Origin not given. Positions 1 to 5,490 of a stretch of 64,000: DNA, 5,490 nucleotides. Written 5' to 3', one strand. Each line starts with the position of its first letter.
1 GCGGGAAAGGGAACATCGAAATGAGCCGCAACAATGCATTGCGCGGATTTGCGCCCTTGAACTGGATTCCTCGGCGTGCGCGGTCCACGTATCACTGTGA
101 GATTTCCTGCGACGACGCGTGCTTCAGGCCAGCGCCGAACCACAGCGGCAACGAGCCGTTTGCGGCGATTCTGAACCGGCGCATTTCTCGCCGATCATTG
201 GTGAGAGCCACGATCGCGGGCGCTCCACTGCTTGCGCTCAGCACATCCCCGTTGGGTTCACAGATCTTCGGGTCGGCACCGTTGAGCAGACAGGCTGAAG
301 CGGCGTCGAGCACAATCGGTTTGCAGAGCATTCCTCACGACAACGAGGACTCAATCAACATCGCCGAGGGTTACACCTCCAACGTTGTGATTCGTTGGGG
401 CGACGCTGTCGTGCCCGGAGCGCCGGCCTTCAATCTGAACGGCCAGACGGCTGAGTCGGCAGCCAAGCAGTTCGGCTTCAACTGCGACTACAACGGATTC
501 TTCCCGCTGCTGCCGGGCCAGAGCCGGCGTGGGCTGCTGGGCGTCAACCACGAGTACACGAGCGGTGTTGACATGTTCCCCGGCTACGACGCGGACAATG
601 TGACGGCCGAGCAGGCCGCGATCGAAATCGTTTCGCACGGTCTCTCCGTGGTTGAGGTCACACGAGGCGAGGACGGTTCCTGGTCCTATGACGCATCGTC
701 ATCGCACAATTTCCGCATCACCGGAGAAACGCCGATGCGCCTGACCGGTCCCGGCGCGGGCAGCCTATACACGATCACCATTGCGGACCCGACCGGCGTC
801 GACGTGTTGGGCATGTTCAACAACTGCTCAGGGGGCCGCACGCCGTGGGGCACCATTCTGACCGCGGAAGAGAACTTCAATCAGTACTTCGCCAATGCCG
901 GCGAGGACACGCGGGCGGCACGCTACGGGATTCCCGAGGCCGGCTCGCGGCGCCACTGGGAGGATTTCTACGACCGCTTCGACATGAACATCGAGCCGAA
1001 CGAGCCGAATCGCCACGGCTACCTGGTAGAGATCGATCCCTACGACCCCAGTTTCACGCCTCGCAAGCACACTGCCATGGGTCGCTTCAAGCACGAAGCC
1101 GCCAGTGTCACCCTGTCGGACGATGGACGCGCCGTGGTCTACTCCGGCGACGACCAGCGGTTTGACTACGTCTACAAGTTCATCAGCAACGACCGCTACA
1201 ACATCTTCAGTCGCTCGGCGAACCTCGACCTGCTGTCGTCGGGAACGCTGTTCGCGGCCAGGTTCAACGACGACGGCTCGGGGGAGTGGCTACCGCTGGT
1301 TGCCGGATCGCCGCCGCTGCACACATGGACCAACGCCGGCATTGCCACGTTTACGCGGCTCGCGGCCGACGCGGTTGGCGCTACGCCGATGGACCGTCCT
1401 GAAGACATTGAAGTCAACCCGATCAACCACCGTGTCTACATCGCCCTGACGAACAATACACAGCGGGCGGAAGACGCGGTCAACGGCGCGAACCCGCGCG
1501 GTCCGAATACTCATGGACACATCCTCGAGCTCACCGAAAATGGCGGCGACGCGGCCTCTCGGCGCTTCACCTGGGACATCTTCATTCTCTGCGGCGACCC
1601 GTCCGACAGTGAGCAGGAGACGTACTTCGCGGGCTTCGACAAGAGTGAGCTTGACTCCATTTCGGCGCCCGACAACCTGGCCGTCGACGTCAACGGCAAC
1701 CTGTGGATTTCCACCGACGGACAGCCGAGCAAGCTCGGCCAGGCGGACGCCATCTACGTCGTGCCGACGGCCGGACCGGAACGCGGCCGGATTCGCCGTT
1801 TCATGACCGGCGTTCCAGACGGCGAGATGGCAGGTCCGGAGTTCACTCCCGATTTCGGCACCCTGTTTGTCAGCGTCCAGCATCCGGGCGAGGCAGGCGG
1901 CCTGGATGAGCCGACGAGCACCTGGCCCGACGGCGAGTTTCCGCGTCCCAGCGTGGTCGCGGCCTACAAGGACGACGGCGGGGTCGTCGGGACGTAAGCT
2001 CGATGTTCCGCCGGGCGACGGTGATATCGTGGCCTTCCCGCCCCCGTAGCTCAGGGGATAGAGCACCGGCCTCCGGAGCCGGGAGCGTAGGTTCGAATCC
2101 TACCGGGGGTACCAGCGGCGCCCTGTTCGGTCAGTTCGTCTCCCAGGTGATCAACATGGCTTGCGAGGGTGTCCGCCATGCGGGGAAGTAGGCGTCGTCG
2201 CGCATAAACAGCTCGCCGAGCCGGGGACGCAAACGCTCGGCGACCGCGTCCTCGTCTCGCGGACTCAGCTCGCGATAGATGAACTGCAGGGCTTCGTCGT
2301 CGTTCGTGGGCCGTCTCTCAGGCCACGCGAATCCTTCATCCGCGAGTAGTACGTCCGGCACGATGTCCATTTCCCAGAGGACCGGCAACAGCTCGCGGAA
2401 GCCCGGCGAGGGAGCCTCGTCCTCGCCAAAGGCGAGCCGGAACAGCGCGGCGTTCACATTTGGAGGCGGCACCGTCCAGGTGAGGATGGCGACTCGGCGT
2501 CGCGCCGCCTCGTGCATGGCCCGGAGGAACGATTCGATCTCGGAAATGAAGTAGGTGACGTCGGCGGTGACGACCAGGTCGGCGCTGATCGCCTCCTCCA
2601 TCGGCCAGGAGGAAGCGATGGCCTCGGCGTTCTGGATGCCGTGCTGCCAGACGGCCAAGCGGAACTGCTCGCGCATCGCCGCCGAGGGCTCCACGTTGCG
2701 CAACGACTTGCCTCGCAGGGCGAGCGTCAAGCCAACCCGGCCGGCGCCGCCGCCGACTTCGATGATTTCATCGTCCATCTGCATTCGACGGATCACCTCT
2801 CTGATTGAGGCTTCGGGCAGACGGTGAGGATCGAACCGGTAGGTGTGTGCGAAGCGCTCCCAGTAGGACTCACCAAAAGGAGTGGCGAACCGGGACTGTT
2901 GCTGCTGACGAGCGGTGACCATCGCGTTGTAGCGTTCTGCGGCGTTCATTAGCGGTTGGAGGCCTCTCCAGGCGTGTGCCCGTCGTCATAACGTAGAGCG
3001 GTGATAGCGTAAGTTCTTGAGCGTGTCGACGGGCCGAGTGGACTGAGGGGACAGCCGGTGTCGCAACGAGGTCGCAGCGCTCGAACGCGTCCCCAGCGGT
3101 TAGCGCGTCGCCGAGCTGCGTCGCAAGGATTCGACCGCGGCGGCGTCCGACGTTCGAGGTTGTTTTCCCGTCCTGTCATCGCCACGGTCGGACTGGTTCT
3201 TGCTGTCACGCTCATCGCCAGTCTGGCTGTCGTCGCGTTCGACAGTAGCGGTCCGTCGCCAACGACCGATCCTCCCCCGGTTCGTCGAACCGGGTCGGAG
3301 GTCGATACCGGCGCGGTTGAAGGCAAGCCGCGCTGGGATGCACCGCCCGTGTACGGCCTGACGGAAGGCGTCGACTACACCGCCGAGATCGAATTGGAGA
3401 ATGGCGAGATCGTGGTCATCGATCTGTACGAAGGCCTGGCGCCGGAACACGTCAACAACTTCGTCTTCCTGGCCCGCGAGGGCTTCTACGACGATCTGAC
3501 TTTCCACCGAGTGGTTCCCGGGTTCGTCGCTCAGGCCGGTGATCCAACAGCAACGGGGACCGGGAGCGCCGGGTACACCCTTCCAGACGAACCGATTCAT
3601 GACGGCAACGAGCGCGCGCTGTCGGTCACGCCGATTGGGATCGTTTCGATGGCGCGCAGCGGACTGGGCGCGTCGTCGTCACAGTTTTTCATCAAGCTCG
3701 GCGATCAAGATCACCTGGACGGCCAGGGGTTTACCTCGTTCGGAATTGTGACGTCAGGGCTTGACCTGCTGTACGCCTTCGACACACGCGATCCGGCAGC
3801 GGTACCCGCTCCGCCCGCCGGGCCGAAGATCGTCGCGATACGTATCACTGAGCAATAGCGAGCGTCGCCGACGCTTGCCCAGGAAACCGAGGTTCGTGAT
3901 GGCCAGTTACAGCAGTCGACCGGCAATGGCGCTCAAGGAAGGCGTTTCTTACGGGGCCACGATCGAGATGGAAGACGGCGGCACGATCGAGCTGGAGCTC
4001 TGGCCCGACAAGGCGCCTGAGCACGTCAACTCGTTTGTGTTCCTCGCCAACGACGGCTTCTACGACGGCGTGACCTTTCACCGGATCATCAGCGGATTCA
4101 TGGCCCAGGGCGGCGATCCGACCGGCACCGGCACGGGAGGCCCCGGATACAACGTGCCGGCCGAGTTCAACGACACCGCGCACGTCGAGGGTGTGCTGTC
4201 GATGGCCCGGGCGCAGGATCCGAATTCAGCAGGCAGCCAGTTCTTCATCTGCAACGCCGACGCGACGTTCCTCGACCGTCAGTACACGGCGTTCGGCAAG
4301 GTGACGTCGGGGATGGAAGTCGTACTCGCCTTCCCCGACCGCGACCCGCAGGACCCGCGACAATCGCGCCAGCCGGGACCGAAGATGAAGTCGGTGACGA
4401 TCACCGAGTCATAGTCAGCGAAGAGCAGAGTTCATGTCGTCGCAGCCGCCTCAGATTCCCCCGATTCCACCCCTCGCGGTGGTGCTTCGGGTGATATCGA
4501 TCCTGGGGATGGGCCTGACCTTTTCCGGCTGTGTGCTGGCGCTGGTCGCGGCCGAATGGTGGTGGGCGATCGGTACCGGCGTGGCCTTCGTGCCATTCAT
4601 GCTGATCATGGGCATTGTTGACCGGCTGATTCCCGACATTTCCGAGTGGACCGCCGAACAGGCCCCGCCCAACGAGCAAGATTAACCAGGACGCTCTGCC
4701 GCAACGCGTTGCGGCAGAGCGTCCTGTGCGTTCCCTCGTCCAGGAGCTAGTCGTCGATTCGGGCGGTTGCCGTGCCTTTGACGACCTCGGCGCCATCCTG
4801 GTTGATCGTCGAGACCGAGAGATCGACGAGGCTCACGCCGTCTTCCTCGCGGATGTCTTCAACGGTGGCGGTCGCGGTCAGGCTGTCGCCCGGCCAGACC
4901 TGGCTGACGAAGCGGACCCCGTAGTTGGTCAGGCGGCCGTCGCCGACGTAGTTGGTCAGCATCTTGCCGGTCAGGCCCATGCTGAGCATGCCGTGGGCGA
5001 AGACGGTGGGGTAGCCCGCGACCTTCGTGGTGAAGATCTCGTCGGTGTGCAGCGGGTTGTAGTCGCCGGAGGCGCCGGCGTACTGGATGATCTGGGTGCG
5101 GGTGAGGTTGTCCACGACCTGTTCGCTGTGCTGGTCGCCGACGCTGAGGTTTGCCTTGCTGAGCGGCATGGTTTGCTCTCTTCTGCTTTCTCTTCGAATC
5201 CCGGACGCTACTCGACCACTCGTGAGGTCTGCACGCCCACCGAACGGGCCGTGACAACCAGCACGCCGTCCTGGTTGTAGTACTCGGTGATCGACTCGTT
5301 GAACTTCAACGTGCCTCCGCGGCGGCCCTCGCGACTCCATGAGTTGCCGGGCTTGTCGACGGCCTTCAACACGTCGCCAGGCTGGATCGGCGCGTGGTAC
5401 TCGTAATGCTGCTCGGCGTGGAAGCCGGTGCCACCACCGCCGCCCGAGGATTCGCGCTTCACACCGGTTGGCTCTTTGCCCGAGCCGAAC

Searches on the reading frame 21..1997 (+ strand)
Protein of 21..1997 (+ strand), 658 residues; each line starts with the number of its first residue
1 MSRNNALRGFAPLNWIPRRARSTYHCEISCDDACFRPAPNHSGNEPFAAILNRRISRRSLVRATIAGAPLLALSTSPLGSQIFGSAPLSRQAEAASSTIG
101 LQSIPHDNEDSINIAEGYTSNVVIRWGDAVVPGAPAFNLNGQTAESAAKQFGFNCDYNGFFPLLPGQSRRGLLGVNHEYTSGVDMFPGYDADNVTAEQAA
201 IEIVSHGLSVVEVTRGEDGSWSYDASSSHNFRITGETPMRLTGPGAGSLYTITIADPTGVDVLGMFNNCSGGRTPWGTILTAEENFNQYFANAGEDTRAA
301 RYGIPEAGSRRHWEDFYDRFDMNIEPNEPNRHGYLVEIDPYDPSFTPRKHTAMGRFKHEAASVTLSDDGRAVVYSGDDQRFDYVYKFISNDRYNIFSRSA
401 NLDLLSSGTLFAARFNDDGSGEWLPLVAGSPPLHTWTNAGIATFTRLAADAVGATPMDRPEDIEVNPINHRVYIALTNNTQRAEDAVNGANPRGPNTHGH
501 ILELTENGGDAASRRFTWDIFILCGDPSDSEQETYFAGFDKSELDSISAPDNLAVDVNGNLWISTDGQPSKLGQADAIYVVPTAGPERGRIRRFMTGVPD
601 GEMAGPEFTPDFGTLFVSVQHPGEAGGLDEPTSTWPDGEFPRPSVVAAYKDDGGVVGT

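Call 56: search_protein_families(library=pfam, proteins=[window:21-1997:+], max_evalue=0.0001)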
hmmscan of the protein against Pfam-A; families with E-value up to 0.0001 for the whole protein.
window:21-1997:+ (658 aa): 1 family
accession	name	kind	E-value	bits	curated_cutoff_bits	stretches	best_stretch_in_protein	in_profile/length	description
PF05787.19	PhoX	-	3e-157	525.3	24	1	102-623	4-515/515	Alkaline phosphatase PhoX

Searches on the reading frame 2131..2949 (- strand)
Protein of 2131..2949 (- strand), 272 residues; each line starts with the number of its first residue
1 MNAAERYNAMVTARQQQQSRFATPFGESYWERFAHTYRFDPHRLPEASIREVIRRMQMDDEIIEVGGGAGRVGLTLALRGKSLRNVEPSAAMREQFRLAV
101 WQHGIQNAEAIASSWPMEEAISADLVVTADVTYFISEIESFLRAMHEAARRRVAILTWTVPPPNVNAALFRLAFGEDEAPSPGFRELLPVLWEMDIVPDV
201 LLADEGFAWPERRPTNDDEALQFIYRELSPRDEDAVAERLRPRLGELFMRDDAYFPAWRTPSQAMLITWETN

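Call 56: search_protein_families(library=pfam, proteins=[window:2131-2949:-], max_evalue=0.0001)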
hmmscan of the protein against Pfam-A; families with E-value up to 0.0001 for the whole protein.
window:2131-2949:- (272 aa): 2 families
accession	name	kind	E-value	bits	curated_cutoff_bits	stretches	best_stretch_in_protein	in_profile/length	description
PF08241.18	Methyltransf_11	-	3.7e-06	27.9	21.2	1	64-150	2-88/95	Methyltransferase domain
PF13649.12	Methyltransf_25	-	7.4e-05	23.8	27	0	62-149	1-93/97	Methyltransferase domain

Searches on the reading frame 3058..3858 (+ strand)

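Call 56: search_protein_families(library=pfam, proteins=[window:3058-3858:+], max_evalue=0.0001)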
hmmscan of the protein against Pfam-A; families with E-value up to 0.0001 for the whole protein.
window:3058-3858:+ (266 aa): 1 family
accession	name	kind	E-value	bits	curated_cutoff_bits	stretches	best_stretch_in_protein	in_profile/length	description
PF00160.26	Pro_isomerase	-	1.5e-32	113.5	21.7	1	110-244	3-140/159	Cyclophilin type peptidyl-prolyl cis-trans isomerase/CLD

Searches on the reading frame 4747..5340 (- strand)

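Call 56: search_protein_families(library=pfam, proteins=[window:4747-5340:-], max_evalue=0.0001)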
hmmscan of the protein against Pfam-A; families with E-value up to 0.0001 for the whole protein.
window:4747-5340:- (197 aa): 2 families
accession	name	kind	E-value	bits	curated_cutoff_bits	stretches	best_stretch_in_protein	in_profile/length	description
PF01575.25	MaoC_dehydratas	-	1.7e-22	79.7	27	1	74-178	13-119/123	MaoC like domain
PF13452.11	FAS1_DH_region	-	1e-07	32.6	22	1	71-187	6-130/132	FAS1-like, dehydratase domain region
